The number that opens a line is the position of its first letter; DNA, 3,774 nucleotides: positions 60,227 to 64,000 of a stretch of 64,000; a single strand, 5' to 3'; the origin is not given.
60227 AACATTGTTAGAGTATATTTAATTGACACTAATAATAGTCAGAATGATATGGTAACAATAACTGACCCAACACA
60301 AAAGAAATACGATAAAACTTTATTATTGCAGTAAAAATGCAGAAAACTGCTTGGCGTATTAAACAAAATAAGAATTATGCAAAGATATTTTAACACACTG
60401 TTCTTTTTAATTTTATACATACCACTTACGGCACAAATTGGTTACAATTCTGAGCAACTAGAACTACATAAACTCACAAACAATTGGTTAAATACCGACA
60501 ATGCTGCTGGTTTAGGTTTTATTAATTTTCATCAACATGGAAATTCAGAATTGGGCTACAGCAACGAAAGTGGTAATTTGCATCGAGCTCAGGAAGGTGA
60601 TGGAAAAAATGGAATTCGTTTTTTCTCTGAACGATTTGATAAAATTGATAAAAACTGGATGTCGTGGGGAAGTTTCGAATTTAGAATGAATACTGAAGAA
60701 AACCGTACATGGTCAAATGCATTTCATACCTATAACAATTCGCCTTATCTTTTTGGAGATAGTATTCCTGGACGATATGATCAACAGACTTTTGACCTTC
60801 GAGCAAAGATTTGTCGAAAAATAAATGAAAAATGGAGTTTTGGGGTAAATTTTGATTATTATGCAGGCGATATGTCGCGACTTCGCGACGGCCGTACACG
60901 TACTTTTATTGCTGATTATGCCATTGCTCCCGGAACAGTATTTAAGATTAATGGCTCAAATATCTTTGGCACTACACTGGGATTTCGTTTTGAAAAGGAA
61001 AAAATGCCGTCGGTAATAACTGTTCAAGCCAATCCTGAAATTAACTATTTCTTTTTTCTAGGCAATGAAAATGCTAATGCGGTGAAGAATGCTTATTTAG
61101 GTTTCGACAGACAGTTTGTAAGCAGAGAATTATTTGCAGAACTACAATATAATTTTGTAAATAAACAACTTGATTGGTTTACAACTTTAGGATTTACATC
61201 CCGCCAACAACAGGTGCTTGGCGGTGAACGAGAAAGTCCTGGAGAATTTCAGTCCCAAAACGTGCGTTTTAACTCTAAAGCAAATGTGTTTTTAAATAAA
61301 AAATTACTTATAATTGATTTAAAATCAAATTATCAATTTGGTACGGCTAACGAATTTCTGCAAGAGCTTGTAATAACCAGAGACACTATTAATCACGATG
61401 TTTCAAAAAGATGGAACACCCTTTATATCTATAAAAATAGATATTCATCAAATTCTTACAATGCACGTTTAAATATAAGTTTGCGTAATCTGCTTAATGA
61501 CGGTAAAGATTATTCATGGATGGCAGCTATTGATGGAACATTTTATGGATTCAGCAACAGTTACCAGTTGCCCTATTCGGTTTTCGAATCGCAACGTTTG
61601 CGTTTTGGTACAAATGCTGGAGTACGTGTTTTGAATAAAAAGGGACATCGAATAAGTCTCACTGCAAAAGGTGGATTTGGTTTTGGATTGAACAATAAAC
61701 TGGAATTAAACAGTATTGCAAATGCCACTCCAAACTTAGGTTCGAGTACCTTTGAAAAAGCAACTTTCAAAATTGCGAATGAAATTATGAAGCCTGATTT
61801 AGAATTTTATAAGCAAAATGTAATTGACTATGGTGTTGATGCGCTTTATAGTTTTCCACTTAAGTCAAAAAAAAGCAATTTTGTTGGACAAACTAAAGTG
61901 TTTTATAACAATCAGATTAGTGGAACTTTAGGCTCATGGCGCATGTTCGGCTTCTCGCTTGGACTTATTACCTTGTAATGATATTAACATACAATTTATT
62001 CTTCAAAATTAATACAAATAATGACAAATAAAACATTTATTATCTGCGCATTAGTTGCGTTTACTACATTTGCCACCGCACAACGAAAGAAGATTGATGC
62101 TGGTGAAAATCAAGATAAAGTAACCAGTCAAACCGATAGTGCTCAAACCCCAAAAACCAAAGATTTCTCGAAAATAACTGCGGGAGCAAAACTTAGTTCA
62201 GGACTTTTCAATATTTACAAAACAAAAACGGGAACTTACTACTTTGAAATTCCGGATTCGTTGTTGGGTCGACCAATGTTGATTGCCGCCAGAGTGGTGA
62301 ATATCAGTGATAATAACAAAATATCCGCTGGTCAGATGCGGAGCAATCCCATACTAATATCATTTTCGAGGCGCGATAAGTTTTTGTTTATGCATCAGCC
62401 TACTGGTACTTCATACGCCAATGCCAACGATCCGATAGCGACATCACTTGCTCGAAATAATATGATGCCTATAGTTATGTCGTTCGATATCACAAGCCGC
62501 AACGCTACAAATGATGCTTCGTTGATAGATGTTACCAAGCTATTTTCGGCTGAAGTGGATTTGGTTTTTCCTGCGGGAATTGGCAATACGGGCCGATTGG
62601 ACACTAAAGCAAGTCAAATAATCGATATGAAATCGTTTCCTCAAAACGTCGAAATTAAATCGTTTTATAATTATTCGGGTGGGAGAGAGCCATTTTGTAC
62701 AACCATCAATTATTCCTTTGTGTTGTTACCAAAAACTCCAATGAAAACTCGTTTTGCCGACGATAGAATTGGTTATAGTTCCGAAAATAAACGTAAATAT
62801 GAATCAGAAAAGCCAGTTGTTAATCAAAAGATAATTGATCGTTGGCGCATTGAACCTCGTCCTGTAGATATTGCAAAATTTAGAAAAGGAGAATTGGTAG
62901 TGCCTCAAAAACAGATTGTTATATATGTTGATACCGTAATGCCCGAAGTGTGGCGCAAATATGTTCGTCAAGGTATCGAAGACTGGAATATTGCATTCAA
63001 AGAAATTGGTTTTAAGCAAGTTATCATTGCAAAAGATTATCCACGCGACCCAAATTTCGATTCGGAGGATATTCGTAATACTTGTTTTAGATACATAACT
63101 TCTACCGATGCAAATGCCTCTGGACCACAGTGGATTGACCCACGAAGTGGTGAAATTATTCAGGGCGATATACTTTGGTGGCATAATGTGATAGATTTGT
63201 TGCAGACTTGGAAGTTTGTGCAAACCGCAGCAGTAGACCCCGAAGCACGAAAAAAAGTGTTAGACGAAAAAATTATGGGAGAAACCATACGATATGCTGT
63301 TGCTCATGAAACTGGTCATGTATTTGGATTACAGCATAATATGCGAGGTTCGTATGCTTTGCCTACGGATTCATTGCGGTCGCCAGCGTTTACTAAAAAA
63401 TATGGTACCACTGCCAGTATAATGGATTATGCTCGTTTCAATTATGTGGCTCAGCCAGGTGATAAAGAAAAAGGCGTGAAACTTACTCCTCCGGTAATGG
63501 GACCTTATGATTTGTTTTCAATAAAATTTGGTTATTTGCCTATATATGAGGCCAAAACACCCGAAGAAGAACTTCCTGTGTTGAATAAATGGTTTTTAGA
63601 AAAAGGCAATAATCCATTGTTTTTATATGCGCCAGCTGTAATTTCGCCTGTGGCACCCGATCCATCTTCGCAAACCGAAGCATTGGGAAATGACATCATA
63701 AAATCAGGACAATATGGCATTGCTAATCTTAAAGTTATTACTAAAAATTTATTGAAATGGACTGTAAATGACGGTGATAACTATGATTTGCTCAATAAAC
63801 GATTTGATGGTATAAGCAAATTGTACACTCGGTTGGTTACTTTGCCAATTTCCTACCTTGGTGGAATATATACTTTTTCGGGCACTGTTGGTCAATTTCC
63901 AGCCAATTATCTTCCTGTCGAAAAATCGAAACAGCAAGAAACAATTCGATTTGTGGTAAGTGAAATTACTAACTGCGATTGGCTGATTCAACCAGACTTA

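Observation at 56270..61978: Non-Sus outer-membrane uptake module: TonB-dependent receptor + DUF4876-like lipoprotein + DUF6850-like second barrel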

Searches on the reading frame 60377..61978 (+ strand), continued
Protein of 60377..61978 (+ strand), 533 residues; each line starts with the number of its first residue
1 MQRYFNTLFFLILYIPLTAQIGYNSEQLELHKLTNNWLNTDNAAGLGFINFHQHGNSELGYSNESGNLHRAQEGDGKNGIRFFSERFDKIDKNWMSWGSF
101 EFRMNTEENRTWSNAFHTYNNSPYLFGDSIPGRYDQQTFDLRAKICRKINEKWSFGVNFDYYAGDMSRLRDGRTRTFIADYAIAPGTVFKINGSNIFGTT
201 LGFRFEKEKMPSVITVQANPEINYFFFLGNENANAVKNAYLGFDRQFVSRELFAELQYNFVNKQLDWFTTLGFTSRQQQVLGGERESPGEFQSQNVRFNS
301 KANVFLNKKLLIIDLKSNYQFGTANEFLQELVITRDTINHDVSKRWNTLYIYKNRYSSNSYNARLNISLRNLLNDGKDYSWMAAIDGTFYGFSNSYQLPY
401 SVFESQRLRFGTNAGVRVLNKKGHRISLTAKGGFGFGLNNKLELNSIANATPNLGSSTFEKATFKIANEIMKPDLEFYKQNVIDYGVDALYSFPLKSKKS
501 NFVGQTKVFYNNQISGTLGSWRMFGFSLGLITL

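Call 75: search_protein_representatives(alignment_id=A3)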
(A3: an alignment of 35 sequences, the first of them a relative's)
Query: 35 sequences, 517 profile positions. Proteins with E-value up to 0.001 (for the whole library): 2211; up to 1e-10: 1636; up to 1e-30: 544. The best 150 are listed.
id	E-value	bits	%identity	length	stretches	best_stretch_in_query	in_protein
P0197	1.1e-181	621.6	-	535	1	6-516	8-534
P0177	5.3e-178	609.4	-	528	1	5-517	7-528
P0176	5.1e-173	592.9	-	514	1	22-517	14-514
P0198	5.9e-166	569.6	-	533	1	2-516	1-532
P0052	1.3e-163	561.9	-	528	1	6-517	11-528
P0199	2.5e-162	557.7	-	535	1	1-517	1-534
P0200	4.8e-161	553.4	-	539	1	7-517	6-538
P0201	5.4e-157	540.1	-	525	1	10-517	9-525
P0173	1.9e-155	534.9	-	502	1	15-517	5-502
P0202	4.7e-154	530.4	-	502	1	12-517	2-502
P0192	5.9e-153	526.7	-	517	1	1-517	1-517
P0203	4.4e-152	523.9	-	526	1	4-517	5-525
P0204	6.1e-149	513.5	-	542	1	12-517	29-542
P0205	1.7e-144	498.9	-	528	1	3-516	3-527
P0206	1.4e-141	489.2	-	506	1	23-517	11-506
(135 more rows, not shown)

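Call 82: search_solved_structures(query=A3, max_evalue=10, show_alignments=4)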
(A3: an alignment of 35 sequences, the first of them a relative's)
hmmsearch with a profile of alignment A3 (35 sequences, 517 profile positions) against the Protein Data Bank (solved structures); distinct sequences matched with E-value up to 10: 0.

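Call 88: search_protein_families(library=pfam, alignment_id=A3, max_evalue=10)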
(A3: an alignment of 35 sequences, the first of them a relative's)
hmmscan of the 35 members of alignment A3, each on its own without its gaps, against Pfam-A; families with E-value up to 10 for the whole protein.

A. member 1, P0001 (533 aa): 2 families
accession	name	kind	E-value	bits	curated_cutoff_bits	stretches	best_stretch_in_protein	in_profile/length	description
PF21012.3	DUF6850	-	4.6e-68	230.9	27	1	43-530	1-462/464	Family of unknown function (DUF6850)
PF20828.2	ATV_ORF273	-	0.0055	16.7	27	1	458-488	97-127/246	Acidianus two-tailed virus, ORF273 protein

B. families by the number of members that match (of 35 scanned): 11 families
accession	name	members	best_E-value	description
PF21012.3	DUF6850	35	1.6e-113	Family of unknown function (DUF6850)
PF20828.2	ATV_ORF273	2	0.002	Acidianus two-tailed virus, ORF273 protein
PF12099.14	DUF3575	1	0.05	Protein of unknown function (DUF3575)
PF16692.10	Folliculin_C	1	0.054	Folliculin C-terminal domain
PF08314.17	Sec39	1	0.055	Secretory pathway protein Sec39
PF22490.1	EndA_linker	1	0.068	tRNA-splicing endonuclease, linker domain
PF10749.14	DUF2534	1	0.16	Protein of unknown function (DUF2534)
PF10622.14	Ehbp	1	0.16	Energy-converting hydrogenase B subunit P (EhbP)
PF07617.17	DUF1579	1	0.18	Protein of unknown function (DUF1579)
PF18262.7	PhetRS_B1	1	0.2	Phe-tRNA synthetase beta subunit B1 domain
PF06086.17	Pox_A30L_A26L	1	0.33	Orthopoxvirus A26L/A30L protein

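Call 91: list_cluster_members(proteins=[P0196, L051:7709-8977:+])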
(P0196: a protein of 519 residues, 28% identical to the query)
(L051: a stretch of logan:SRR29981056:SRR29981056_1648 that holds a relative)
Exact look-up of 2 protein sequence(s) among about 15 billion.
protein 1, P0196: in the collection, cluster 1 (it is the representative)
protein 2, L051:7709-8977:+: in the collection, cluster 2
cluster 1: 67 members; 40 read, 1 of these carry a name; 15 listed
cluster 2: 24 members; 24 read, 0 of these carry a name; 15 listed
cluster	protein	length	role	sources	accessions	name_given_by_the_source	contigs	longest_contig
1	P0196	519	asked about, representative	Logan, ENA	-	-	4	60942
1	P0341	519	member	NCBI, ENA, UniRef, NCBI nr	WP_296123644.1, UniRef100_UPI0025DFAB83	DUF6850 family outer membrane beta-barrel protein [uncultured Bacteroides sp.] | DUF6850 family outer membrane beta-barrel protein n=1 Tax=uncultured Bacteroides sp. ...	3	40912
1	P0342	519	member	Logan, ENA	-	-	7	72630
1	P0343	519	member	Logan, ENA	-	-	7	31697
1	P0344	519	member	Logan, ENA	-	-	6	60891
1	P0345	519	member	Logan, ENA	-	-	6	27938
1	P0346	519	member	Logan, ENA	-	-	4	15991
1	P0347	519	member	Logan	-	-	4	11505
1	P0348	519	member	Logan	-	-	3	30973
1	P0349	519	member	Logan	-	-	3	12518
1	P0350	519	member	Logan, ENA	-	-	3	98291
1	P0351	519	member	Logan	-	-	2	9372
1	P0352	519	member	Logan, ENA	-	-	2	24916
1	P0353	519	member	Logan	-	-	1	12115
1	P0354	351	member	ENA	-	-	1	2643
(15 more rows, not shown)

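Call 92: search_solved_structures(query=L051:7709-8977:+, max_evalue=0.001, show_alignments=1)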
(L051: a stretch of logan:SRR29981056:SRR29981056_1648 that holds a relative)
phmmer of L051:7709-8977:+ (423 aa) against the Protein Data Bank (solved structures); distinct sequences matched with E-value up to 0.001: 1.
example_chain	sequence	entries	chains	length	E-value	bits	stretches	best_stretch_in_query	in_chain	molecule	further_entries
4q1z_A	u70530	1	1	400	3.2e-231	771.1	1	25-422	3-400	Putative lipoprotein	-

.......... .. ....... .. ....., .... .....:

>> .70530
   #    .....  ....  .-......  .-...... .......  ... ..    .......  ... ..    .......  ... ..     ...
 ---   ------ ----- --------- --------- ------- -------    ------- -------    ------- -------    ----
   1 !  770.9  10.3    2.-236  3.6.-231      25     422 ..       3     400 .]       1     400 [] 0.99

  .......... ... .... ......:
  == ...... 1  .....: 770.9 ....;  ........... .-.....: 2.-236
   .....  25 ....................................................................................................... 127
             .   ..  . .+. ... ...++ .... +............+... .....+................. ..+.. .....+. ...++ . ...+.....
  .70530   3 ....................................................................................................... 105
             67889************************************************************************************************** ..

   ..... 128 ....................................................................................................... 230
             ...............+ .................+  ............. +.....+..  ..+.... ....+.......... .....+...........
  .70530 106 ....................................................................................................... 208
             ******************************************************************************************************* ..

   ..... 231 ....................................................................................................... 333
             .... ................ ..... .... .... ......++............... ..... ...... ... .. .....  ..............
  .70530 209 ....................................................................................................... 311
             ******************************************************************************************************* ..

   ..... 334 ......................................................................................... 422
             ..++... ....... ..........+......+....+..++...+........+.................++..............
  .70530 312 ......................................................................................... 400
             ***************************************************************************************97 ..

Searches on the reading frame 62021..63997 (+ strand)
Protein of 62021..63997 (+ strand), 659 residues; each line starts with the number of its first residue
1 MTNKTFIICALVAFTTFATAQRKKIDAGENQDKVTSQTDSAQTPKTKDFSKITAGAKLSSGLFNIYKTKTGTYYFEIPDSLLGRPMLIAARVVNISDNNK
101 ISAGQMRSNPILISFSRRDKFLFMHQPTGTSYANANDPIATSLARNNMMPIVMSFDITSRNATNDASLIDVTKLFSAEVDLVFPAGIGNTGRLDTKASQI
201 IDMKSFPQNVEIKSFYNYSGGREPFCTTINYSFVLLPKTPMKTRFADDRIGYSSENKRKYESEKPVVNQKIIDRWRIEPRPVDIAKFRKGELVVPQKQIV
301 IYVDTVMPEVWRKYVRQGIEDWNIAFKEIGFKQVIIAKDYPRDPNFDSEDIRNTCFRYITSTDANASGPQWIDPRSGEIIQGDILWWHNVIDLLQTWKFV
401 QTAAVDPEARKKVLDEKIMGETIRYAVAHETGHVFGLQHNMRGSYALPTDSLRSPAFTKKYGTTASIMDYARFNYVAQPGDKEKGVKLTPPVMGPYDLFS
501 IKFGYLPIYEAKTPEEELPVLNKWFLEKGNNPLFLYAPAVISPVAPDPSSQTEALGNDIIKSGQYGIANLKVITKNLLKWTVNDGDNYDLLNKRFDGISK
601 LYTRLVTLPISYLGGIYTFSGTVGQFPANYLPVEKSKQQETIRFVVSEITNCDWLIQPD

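Call 30: search_protein_families(library=pfam, proteins=[window:62021-63997:+], max_evalue=0.001)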
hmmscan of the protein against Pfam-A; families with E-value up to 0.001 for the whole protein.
window:62021-63997:+ (659 aa): 3 families
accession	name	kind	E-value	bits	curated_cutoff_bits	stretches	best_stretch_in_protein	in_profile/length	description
PF16313.11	DUF4953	-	6e-78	262.7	24.2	1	412-656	2-247/316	Met-zincin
PF17148.9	DUF5117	-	3.4e-40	138.3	27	1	105-280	2-189/189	Domain of unknown function (DUF5117)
PF17162.9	DUF5118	-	8.9e-15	54.6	27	1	47-93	2-48/50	Domain of unknown function (DUF5118)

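Call 41: search_solved_structures(query=window:62021-63997:+, max_evalue=0.01)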
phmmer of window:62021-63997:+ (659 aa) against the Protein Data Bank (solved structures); distinct sequences matched with E-value up to 0.01: 0.
